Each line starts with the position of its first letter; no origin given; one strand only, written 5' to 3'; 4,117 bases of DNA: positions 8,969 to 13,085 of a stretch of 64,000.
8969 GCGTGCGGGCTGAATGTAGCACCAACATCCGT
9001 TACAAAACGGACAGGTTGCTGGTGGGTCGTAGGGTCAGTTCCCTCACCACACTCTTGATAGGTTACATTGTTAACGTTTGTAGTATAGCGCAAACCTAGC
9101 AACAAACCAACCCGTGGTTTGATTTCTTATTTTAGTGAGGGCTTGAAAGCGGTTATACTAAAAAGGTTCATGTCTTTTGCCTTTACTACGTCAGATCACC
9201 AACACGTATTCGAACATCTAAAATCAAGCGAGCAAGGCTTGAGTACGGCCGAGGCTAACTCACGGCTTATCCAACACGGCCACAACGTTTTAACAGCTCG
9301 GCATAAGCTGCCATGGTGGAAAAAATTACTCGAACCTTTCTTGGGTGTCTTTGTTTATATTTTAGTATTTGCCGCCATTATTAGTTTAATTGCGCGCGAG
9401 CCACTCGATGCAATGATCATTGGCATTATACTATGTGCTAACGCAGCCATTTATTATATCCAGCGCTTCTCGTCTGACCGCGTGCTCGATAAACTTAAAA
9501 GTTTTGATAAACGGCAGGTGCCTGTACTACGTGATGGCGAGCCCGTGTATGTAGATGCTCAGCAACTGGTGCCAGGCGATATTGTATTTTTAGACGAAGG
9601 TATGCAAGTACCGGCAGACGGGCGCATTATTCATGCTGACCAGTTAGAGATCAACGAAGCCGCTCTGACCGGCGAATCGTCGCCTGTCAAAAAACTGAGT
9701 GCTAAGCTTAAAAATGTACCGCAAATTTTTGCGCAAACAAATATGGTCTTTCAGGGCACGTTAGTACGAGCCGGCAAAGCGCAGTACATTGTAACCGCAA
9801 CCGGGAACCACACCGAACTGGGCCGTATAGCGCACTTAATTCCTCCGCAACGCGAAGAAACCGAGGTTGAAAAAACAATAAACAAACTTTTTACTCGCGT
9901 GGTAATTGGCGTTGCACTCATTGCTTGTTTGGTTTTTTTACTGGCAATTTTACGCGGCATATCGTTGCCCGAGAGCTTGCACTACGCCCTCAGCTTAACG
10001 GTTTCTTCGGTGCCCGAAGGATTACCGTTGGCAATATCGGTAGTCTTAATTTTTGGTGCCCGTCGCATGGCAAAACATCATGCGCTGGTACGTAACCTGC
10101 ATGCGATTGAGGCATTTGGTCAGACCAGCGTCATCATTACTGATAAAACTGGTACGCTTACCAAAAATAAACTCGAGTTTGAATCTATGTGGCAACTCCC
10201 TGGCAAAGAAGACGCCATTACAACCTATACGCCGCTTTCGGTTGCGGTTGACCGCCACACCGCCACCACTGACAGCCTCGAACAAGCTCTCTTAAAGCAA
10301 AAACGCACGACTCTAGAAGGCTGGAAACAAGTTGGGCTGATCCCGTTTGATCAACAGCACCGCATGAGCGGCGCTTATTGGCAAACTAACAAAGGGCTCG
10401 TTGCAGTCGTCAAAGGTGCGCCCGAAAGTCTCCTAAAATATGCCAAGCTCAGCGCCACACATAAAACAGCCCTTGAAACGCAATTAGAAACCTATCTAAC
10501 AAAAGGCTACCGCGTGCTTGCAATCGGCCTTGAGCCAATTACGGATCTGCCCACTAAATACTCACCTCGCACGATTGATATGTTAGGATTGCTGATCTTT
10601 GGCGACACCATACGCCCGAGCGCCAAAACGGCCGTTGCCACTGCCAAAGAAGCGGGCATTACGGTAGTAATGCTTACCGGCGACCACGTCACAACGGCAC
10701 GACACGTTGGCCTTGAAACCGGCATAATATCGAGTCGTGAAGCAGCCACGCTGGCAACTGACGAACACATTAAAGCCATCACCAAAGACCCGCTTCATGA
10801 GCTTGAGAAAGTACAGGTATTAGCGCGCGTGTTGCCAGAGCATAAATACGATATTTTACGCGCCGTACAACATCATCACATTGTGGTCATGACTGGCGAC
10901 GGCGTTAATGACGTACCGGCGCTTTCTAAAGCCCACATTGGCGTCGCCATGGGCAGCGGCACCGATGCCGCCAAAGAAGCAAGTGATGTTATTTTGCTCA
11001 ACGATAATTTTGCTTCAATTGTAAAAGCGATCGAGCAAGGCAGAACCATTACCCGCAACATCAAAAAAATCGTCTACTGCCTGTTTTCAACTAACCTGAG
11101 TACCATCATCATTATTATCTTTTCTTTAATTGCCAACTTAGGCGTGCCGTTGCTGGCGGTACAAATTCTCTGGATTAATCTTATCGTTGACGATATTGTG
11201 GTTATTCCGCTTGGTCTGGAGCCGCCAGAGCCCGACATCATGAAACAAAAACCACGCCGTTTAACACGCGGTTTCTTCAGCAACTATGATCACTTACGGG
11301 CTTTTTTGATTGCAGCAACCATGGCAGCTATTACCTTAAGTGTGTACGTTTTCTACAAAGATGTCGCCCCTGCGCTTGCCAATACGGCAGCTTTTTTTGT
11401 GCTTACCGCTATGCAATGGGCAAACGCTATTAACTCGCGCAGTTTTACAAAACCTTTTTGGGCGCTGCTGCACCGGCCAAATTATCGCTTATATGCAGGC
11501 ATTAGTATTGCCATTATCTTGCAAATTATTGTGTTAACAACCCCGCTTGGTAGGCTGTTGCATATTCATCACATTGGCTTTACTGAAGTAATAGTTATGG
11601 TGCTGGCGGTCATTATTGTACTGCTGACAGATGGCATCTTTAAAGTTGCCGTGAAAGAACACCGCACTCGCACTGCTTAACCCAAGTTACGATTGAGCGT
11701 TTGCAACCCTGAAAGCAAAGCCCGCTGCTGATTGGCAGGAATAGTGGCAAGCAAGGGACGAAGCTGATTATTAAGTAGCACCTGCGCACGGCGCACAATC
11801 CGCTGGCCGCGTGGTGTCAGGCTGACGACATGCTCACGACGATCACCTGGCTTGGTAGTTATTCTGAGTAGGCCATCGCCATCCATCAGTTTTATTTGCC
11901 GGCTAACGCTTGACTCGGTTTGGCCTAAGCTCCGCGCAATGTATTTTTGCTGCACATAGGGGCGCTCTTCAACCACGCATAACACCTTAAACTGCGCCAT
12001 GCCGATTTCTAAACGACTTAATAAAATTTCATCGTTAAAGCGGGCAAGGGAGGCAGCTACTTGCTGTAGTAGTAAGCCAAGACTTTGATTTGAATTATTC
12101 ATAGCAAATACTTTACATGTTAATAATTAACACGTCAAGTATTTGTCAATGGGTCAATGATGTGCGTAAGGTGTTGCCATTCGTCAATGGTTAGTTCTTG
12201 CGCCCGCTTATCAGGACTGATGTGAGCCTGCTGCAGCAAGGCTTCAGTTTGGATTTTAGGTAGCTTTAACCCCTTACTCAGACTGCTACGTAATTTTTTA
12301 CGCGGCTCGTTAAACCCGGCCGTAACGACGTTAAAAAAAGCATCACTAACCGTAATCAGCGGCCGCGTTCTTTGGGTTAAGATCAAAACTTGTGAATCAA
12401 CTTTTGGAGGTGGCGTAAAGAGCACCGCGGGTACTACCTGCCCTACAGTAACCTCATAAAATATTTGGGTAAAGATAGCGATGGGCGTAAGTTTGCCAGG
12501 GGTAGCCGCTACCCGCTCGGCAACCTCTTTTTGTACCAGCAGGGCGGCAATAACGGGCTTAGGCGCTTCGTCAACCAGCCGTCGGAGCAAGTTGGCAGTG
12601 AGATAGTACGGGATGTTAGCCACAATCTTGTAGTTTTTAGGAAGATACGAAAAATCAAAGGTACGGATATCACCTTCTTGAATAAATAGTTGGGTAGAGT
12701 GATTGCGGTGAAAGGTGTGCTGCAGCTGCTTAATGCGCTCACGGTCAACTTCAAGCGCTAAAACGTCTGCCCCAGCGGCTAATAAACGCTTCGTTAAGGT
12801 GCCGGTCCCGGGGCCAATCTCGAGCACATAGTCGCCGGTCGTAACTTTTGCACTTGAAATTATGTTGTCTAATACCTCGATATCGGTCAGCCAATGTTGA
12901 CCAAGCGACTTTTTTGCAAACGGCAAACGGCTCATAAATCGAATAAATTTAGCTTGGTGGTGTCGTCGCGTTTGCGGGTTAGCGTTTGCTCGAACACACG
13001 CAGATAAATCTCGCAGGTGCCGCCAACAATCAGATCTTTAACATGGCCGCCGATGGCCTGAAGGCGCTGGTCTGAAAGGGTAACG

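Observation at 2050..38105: Shared architecture of the GC-rich cassettes (native-type promoter/RBS -> foreign-composition CDS -> hairpin)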

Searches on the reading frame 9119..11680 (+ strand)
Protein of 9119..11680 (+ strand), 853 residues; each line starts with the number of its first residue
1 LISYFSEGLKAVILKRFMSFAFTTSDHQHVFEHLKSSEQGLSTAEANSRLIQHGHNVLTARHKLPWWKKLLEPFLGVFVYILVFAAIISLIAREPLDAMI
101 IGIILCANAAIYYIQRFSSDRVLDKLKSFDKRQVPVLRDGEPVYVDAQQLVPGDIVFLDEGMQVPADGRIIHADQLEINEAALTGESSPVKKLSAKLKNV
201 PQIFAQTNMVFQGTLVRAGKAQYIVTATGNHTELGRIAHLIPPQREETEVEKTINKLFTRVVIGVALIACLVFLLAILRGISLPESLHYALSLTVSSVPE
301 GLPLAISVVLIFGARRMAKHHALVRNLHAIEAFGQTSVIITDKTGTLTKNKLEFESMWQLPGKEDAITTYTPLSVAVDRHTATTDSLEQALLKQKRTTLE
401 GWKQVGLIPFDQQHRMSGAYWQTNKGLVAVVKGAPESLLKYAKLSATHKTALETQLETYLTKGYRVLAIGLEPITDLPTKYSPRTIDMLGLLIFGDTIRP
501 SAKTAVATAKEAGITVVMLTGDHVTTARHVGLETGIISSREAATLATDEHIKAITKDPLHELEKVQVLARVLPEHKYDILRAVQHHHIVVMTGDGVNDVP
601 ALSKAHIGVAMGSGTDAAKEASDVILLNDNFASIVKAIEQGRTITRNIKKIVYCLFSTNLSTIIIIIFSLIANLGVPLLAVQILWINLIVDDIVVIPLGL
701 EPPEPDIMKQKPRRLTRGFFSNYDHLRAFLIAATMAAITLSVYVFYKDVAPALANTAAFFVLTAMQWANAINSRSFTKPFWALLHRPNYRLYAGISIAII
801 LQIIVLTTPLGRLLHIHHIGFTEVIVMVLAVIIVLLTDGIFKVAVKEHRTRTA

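Call 78: search_protein_families(library=pfam, proteins=[window:9119-11680:+], max_evalue=0.001)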
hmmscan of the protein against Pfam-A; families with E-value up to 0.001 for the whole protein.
window:9119-11680:+ (853 aa): 7 families
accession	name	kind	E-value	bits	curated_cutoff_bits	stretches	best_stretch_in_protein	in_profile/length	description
PF00122.25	E1-E2_ATPase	-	4.4e-51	173.4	28.1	1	131-320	4-181/181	E1-E2 ATPase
PF00689.26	Cation_ATPase_C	-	1.4e-36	126.3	27.3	1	676-843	2-174/175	Cation transporting ATPase, C-terminus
PF00690.31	Cation_ATPase_N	-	4.6e-17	61.9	20.4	1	28-89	7-69/69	Cation transporter/ATPase, N-terminus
PF00702.32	Hydrolase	-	2.5e-16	61.1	26.4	1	338-605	3-190/191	haloacid dehalogenase-like hydrolase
PF08282.18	Hydrolase_3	-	6.1e-09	36.4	20.9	1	589-638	206-255/255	haloacid dehalogenase-like hydrolase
PF13246.12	Cation_ATPase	-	5e-05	23.7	21.7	1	394-441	38-87/91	Cation transport ATPase (P-type)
PF12710.13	HAD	-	5.5e-05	24.1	27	1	498-602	86-188/189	haloacid dehalogenase-like hydrolase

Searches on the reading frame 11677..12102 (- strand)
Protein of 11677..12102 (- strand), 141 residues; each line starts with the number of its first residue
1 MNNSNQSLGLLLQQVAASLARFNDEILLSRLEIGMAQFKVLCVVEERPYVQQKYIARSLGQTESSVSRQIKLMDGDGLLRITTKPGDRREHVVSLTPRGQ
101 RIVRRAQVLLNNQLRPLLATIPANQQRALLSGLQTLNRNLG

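Call 78: search_protein_families(library=pfam, proteins=[window:11677-12102:-], max_evalue=0.001)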
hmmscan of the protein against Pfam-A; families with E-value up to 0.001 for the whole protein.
window:11677-12102:- (141 aa): 5 families
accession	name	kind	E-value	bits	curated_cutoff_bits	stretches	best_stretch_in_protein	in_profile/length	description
PF12802.13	MarR_2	-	4.6e-08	33.5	27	1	36-90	6-61/61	MarR family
PF01047.28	MarR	-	9.1e-08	32.3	24.6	1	35-90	3-58/59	MarR family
PF13463.12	HTH_27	-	2.7e-05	24.8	22.2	1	39-99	7-68/68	Winged helix DNA-binding domain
PF01325.25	Fe_dep_repress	-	0.00052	20.6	26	1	44-81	17-54/60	Iron dependent repressor, N-terminal DNA binding domain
PF13412.12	HTH_24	-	0.00098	19.1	21.9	0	37-79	5-47/48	Winged helix-turn-helix DNA-binding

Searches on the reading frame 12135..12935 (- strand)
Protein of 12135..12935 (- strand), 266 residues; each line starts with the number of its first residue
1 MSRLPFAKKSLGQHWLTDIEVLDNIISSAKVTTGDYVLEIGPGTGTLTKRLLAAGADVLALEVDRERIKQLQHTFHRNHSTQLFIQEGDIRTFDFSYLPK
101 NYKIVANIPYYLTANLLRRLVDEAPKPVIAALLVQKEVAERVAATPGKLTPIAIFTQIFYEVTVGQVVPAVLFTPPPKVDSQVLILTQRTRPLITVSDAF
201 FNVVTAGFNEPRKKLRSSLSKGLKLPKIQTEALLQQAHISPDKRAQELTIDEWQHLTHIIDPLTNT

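Call 78: search_protein_families(library=pfam, proteins=[window:12135-12935:-], max_evalue=0.001)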
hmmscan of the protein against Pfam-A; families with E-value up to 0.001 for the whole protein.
window:12135-12935:- (266 aa): 3 families
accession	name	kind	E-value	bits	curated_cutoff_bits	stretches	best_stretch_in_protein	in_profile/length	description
PF00398.26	RrnaAD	-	1.9e-45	155.5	24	1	7-260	4-261/263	Ribosomal RNA adenine dimethylase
PF13649.12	Methyltransf_25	-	3e-06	28.3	27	1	37-96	1-61/97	Methyltransferase domain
PF08242.18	Methyltransf_12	-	0.00019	22.5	30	1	38-89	1-57/98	Methyltransferase domain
